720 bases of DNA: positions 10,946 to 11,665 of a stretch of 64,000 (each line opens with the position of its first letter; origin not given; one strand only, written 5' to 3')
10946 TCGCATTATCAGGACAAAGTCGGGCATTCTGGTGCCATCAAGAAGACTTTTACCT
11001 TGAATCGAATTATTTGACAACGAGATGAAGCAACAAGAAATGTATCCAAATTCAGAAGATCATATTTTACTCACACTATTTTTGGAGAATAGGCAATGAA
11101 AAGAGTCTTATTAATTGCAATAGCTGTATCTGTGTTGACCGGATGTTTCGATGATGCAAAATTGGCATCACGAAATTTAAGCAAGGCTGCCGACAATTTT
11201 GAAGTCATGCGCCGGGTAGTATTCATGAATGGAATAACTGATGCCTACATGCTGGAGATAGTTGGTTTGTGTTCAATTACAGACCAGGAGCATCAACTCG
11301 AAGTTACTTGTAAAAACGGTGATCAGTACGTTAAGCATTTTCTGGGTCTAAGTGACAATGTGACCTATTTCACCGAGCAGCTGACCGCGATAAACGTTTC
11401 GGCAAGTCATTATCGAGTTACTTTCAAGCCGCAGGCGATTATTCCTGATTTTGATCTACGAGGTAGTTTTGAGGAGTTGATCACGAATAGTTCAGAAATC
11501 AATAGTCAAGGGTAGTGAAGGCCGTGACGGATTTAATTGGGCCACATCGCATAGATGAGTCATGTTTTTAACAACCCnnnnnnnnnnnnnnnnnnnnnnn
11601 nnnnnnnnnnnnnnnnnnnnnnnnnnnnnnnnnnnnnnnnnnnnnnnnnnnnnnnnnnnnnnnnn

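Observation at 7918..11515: Divergent BrxR/CapW-like WYL regulator facing an uncharacterised four-gene cluster: candidate novel regulated defence/exclusion module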

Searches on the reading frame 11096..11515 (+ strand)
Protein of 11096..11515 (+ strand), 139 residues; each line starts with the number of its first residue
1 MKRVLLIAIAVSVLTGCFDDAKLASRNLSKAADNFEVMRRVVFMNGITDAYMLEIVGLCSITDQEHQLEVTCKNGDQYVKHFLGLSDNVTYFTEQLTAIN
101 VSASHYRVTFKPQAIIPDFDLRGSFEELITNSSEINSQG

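Call 3: search_protein_families(library=pfam, proteins=[window:11096-11515:+], max_evalue=0.1)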
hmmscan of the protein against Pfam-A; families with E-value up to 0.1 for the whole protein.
window:11096-11515:+ (139 aa): 2 families
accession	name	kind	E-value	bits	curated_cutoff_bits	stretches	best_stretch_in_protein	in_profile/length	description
PF25682.1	Phage_VG64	-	1.3e-52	177.3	27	1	4-121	8-126/127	Mycobacterium phage VG64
PF08139.17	LPAM_1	-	0.056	14.3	20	1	1-17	1-17/18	Prokaryotic membrane lipoprotein lipid attachment site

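Call 4: search_protein_families(library=padloc, proteins=[window:11096-11515:+], max_evalue=0.1)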
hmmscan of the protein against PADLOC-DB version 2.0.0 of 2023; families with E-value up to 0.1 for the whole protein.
window:11096-11515:+ (139 aa): 0 families

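Call 5: search_protein_families(library=ncbifam, proteins=[window:11096-11515:+], max_evalue=0.1)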
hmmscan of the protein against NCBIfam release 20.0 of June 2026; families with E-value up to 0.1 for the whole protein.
window:11096-11515:+ (139 aa): 1 family
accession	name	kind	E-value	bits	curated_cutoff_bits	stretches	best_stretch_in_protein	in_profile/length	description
TIGR04278.1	viperin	exception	0.027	13.5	450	1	67-131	161-225/347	antiviral radical SAM protein viperin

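Call 6: search_protein_families(library=phrogs, proteins=[window:11096-11515:+], max_evalue=0.1)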
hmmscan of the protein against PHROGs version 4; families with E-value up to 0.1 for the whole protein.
window:11096-11515:+ (139 aa): 4 families
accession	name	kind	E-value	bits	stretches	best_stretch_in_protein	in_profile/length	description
phrog_478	-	integration and excision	4.7e-50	169.9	1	3-122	3-129/129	site-specific recombination directionality factor RDF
phrog_902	-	unknown function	0.0017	19.7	1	1-90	8-85/118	-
phrog_260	-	other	0.0084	17.4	1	1-71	1-70/97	Bor-like outer membrane protein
phrog_17092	-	DNA, RNA and nucleotide metabolism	0.066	14.4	0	52-111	10-72/76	dUTPase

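Call 55: search_dna_similar(query=window:11096-11515:+, collection=phages, mode=protein, max_rows=25, rows=spread)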
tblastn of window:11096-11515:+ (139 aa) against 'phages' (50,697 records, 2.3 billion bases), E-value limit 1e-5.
Records with a match: 934; places in all: 934; records where one place covers at least 80% of the query: 583.
Best place of each record, by identity: 60-80% 185; <60% 749.
By first word of the organism name: Mycobacterium 349; Bacillus 192; Gordonia 79; Streptococcus 51; Staphylococcus 47; Streptomyces 32; Arthrobacter 31; Proteus 17; Vibrio 16; Erwinia 13; and 33 more.
By host as written in the record: Mycobacterium smegmatis mc2 155 277; Gordonia terrae 3612 70; - 48; Mycobacterium smegmatis mc#155 32; Bacillus subtilis 26; Bacillus cereus 24; Streptococcus thermophilus 24; Bacillus subtilis BEST7003 15; and 194 more.
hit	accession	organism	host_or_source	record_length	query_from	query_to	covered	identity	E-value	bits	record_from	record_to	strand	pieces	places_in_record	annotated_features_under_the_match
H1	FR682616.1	Roseovarius sp. 217 phage 1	Roseovarius sp. 217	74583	1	139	100%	62.2%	4e-49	173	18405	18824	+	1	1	hypothetical protein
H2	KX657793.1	Mycobacterium phage DarthPhader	Mycobacterium smegmatis mc2 155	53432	16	139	89%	57.9%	5e-38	141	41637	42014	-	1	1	hypothetical protein (x2)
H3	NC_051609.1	Mycobacterium phage Ellie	soil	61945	14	120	77%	65.4%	3e-42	153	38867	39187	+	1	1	51: site-specific recombination directionality factor RDF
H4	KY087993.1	Mycobacterium phage Hammy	Mycobacterium smegmatis mc2 155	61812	17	120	75%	65.7%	2e-39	145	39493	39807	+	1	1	hypothetical protein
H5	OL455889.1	Mycobacterium phage Bonamassa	Mycobacterium smegmatis mc#155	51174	1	122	88%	55.0%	1e-37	140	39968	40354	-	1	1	61: hypothetical protein | 60: hypothetical protein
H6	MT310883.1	Mycobacterium phage D32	Mycobacterium smegmatis mc#155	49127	16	122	77%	62.4%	3e-39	145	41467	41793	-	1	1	68: hypothetical protein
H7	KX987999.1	Bacillus phage BCP12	Bacillus cereus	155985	5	124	86%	54.9%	6e-36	135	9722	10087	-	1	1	hypothetical protein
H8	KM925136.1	Mycobacterium phage MiaZeal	Mycobacterium smegmatis mc2 155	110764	14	122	78%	60.4%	1e-37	140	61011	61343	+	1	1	111: hypothetical protein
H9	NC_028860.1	Mycobacterium phage Smeadley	Mycobacterium smegmatis mc2 155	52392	14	122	78%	59.8%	9e-38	140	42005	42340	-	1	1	site-specific recombination directionality factor RDF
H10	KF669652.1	Bacillus phage Grass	Bacillus subtilis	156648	10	124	83%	56.4%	3e-35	133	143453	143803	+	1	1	putative conserved lipoprotein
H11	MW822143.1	Mycobacterium phage Indra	Mycobacterium smegmatis mc#155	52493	17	122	76%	61.1%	1e-37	140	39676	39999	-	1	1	71: hypothetical protein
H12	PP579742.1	Bacillus phage KKP_4047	Bacillus licheniformis KKP_3373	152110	9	124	83%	55.1%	4e-35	133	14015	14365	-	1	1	hypothetical protein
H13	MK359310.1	Mycobacterium phage Katalie136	Mycobacterium smegmatis mc2 155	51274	20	122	74%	61.9%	3e-38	142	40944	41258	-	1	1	62: hypothetical protein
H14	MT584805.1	Bacillus phage Tomato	-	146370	5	124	86%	52.5%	1e-33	129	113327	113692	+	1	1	hypothetical protein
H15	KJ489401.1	Bacillus phage Megatron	-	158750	5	124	86%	52.5%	2e-33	128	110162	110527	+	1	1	hypothetical protein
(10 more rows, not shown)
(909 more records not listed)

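Call 56: get_annotated_region(hit=H1, flank=3000)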
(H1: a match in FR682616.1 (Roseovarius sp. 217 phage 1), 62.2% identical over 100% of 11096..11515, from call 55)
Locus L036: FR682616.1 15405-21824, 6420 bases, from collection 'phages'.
description: Roseovarius sp. 217 phage 1 partial genome sequence.
organism: Roseovarius sp. 217 phage 1 (NCBI taxid 874471)
taxonomy: Viruses; Duplodnaviria; Heunggongvirae; Uroviricota; Caudoviricetes; Schitoviridae; Rhodovirinae; Plymouthvirus; Roseovarius Plymouth podovirus 1
host: Roseovarius sp. 217; source: -; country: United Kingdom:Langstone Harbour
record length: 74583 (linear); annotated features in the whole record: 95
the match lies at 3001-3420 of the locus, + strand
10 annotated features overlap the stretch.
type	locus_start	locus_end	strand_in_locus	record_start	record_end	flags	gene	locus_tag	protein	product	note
CDS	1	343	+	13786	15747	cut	-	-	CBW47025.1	structural, host-like protein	orf31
CDS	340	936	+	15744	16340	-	-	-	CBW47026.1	structural protein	orf32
CDS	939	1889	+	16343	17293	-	-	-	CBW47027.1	hypothetical protein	orf33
CDS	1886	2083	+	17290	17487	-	-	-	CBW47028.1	hypothetical protein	orf34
CDS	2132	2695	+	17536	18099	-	-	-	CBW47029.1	N4 gp36-like protein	orf35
CDS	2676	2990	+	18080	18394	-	-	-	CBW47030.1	hypothetical host-like protein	orf36; putative thioredoxin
CDS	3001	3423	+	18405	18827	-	-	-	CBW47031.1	hypothetical protein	orf37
CDS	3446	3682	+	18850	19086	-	-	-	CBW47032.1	hypothetical protein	orf38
CDS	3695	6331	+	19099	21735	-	-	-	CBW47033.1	N4 rIIA-like protein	orf39; putative rIIA-like protein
CDS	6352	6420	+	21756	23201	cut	-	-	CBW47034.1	N4 rIIB-like protein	orf40; putative rIIB-like protein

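Call 57: get_annotated_region(hit=H3, flank=2000)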
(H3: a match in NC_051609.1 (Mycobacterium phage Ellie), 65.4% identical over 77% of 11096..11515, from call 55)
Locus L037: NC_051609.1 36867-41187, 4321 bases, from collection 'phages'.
description: Mycobacterium phage Ellie, complete genome.
organism: Mycobacterium phage Ellie (NCBI taxid 2762405)
taxonomy: Viruses; Duplodnaviria; Heunggongvirae; Uroviricota; Caudoviricetes; Weiservirinae; Amginevirus; Amginevirus ellie
host: -; source: soil; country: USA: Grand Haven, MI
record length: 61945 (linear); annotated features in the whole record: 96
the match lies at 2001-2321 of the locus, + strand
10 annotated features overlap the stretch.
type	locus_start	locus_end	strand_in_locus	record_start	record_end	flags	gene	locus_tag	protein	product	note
CDS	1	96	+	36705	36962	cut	47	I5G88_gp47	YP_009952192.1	hypothetical protein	-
CDS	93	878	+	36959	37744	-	48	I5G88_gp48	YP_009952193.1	helix-turn-helix DNA binding protein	-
CDS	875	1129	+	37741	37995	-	49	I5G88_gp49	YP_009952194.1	WhiB transcriptional factor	-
CDS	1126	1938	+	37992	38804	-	50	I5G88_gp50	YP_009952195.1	hypothetical protein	-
CDS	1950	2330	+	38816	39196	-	51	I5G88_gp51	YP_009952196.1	site-specific recombination directionality factor RDF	-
CDS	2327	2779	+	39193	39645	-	52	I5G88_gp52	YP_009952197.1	hypothetical protein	-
CDS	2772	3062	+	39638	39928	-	53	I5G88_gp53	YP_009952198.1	hypothetical protein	-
CDS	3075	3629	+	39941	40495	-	54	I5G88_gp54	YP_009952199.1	DNA polymerase exonuclease subunit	DNA polymerase III exonuclease (epsilon)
CDS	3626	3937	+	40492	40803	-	55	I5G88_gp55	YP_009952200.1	hypothetical protein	-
CDS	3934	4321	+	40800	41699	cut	56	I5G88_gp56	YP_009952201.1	exonuclease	-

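Call 58: search_solved_structures(query=window:11096-11515:+, max_evalue=1)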
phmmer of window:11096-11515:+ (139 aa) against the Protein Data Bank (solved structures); distinct sequences matched with E-value up to 1: 1.
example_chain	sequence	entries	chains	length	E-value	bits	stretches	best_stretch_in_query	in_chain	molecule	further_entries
9hbk_C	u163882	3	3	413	0.41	13.9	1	59-109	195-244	Superinfection exclusion protein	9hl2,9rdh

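Call 77: find_homologous_proteins(query=window:11096-11515:+, max_evalue=1e-10)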
Query window:11096-11515:+ (139 aa): 7245 proteins with E <= 1e-10 among 7261 candidates; the best 120 are listed.
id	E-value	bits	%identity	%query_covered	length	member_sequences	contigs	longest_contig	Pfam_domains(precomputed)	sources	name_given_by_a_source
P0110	4.6e-77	274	96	98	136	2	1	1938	PF25682.2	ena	-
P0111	6.7e-77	273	91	100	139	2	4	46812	PF25682.2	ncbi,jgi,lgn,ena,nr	ncbi:MAG: hypothetical protein OXD44_07620 [Gammaproteobacteria bacterium]|nr:hypothetical protein [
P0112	1.0e-73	263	90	100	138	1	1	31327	PF25682.2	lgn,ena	-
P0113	9.1e-59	215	78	86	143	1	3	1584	PF25682.2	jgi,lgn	-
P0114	2.1e-58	214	75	99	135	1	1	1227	PF25682.2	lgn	-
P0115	1.4e-56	208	71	100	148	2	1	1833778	PF25682.2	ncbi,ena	-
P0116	9.6e-55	202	74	88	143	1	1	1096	PF25682.2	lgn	-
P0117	2.4e-54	201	75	98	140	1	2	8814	PF25682.2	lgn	-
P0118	3.8e-54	200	68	98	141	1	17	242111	PF25682.2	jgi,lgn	jgi:hypothetical protein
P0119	5.1e-54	199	69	98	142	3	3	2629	PF25682.2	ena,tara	tara:strand:+ start:113 stop:541 length:429 start_codon:yes stop_codon:yes gene_type:complete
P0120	9.9e-54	199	66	98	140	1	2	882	PF25682.2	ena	-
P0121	1.1e-53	198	69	96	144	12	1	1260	PF25682.2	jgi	jgi:hypothetical protein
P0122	1.8e-53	198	66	98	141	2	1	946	PF25682.2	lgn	-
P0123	3.1e-53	197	68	98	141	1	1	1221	PF25682.2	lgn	-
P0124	4.5e-53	196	66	98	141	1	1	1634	PF25682.2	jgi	jgi:hypothetical protein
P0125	6.1e-53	196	70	86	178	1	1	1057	PF25682.2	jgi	jgi:hypothetical protein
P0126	6.5e-53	196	67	96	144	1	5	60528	PF25682.2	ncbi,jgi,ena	-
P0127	8.3e-53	196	71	97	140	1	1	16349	PF25682.2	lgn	-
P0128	8.5e-53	196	65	98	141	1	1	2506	PF25682.2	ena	-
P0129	8.5e-53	195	66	98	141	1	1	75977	PF25682.2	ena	-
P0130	1.1e-52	195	64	98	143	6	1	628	PF25682.2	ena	-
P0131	1.8e-52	194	71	86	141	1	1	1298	PF25682.2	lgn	-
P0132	1.8e-52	194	68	96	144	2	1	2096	PF25682.2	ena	-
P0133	2.0e-52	194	69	86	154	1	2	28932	PF25682.2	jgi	jgi:hypothetical protein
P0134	3.2e-52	194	71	88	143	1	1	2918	PF25682.2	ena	-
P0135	3.2e-52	194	64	98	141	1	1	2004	PF25682.2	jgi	-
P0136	3.5e-52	194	69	96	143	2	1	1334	PF25682.2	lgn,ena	-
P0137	3.6e-52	193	67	92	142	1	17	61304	PF25682.2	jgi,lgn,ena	jgi:hypothetical protein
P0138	3.9e-52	193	69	96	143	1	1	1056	PF25682.2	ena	-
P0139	3.9e-52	193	67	96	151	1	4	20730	PF25682.2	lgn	-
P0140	4.2e-52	193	64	98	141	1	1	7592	PF25682.2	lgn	-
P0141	4.8e-52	193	72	88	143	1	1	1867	PF25682.2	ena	-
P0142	5.7e-52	193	70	98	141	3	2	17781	PF25682.2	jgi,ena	jgi:hypothetical protein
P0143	5.9e-52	193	66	98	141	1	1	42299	PF25682.2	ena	-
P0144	7.9e-52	192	69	98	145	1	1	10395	PF25682.2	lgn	-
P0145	9.2e-52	192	64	97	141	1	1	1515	PF25682.2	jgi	-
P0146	1.4e-51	192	62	98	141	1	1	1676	PF25682.2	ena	-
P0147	1.4e-51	192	69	98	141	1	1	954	PF25682.2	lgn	-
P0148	1.5e-51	191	67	91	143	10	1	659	PF25682.2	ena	-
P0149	1.8e-51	191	68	91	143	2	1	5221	PF25682.2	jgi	jgi:hypothetical protein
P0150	1.8e-51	191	69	94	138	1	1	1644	PF25682.2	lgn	-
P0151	1.9e-51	191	70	96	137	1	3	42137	PF25682.2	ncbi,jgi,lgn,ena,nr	ncbi:MAG: hypothetical protein OXG56_11215 [Gammaproteobacteria bacterium]|nr:hypothetical protein [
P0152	2.1e-51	191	67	96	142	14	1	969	PF25682.2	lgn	-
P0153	2.1e-51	191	67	94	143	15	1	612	PF25682.2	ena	-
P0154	2.2e-51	191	67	94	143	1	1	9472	PF25682.2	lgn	-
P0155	2.3e-51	191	66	98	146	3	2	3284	PF25682.2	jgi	-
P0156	2.4e-51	191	66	98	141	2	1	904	PF25682.2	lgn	-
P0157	2.4e-51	191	67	96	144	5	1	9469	PF25682.2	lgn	-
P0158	2.5e-51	191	67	96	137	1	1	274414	PF25682.2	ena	-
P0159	2.7e-51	191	66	98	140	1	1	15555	PF25682.2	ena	-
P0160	2.8e-51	191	67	91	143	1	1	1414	PF25682.2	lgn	-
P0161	3.1e-51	190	69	88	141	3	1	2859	PF25682.2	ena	-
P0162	3.4e-51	190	72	88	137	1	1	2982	PF25682.2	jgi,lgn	jgi:hypothetical protein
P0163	3.4e-51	190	72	88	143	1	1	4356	PF25682.2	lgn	-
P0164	4.8e-51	190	66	98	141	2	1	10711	PF25682.2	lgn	-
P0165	4.8e-51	190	64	98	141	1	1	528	PF25682.2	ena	-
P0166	4.9e-51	190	66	99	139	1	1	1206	PF25682.2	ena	-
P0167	5.7e-51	190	67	94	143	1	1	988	PF25682.2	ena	-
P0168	6.0e-51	190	71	94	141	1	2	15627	PF25682.2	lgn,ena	-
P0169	6.2e-51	189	71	88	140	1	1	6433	PF25682.2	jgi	jgi:hypothetical protein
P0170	6.7e-51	189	67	94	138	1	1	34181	PF25682.2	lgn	-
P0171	7.0e-51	189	67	94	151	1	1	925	PF25682.2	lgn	-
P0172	7.1e-51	189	71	85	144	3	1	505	PF25682.2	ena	-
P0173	7.5e-51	189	66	99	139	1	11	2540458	PF25682.2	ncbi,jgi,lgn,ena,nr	ncbi:MAG: hypothetical protein OXF66_01290 [Gammaproteobacteria bacterium]|nr:hypothetical protein [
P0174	7.9e-51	189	67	94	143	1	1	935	PF25682.2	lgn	-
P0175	8.1e-51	189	71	85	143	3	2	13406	PF25682.2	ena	-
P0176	8.6e-51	189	67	96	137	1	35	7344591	PF25682.2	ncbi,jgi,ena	jgi:hypothetical protein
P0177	9.3e-51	189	68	88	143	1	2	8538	PF25682.2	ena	-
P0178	9.3e-51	189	65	99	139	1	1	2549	PF25682.2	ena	-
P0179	9.8e-51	189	64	98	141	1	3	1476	PF25682.2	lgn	-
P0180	1.1e-50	189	67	98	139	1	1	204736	PF25682.2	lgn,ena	-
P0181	1.2e-50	189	66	99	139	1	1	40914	PF25682.2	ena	-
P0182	1.2e-50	189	68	96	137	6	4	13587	PF25682.2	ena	-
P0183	1.4e-50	188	70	88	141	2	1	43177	PF25682.2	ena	-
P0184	1.4e-50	188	73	88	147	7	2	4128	PF25682.2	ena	-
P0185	1.5e-50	188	68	97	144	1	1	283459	PF25682.2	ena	-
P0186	1.5e-50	188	65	99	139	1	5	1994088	PF25682.2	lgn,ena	-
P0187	1.5e-50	188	70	96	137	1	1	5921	PF25682.2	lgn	-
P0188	1.5e-50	188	63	99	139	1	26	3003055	PF25682.2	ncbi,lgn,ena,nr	ncbi:MAG: hypothetical protein F4Y31_04660 [Gammaproteobacteria bacterium]|nr:hypothetical protein [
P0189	1.6e-50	188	66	99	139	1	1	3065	PF25682.2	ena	-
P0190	1.6e-50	188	69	94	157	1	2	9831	PF25682.2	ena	-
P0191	1.8e-50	188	67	92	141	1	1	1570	PF25682.2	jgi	jgi:hypothetical protein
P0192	1.9e-50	188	73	87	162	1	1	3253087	PF25682.2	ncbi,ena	-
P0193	2.0e-50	188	67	96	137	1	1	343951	PF25682.2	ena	-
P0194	2.0e-50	188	74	85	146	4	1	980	PF25682.2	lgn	-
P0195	2.1e-50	188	70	96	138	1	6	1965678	PF25682.2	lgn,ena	-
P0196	2.1e-50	188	65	96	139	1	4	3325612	PF25682.2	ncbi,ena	-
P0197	2.2e-50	188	67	95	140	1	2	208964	PF25682.2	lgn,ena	-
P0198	2.2e-50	188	66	98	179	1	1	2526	PF25682.2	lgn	-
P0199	2.2e-50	188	67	97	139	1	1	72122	PF25682.2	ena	-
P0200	2.6e-50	187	73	87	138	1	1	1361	PF25682.2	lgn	-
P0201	2.6e-50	187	66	96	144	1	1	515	PF25682.2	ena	-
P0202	2.8e-50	187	72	87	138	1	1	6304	PF25682.2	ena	-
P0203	2.9e-50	187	70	96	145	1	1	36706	PF25682.2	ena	-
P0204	3.0e-50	187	70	88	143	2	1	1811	PF25682.2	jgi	-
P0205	3.0e-50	187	64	99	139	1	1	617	PF25682.2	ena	-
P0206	3.0e-50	187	71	86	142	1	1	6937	PF25682.2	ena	-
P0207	3.1e-50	187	65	99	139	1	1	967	PF25682.2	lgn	-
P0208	3.2e-50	187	66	97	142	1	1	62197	PF25682.2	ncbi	-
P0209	3.4e-50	187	66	96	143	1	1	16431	PF25682.2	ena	-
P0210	3.6e-50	187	71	86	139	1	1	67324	PF25682.2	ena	-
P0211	4.1e-50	187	64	99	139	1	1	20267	PF25682.2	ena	-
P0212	4.3e-50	187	66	98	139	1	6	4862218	PF25682.2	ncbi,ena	-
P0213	4.4e-50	187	70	89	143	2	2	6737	PF25682.2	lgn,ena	-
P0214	5.0e-50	187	69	98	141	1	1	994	PF25682.2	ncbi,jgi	jgi:hypothetical protein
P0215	5.0e-50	187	67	98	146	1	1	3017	PF25682.2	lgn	-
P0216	5.5e-50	186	65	98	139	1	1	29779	PF25682.2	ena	-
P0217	5.5e-50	186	66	98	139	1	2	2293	PF25682.2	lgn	-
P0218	5.5e-50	186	66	97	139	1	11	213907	PF25682.2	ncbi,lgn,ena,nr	ncbi:MAG: hypothetical protein OXI11_03220 [Gammaproteobacteria bacterium]|nr:hypothetical protein [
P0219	5.8e-50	186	66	97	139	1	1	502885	PF25682.2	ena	-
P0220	6.0e-50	186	66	96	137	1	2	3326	PF25682.2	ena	-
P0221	6.0e-50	186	64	92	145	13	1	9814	PF25682.2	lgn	-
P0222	6.3e-50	186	65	96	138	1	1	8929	PF25682.2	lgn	-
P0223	6.5e-50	186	69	96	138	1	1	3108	PF25682.2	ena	-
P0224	6.9e-50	186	66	97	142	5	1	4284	PF25682.2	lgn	-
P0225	7.6e-50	186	71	86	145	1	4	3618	PF25682.2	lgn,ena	-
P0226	7.6e-50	186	68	91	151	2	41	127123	PF25682.2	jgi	jgi:hypothetical protein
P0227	7.7e-50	186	65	97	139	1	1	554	PF25682.2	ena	-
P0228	8.6e-50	186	71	88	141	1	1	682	PF25682.2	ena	-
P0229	8.8e-50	186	64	97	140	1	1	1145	PF25682.2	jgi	-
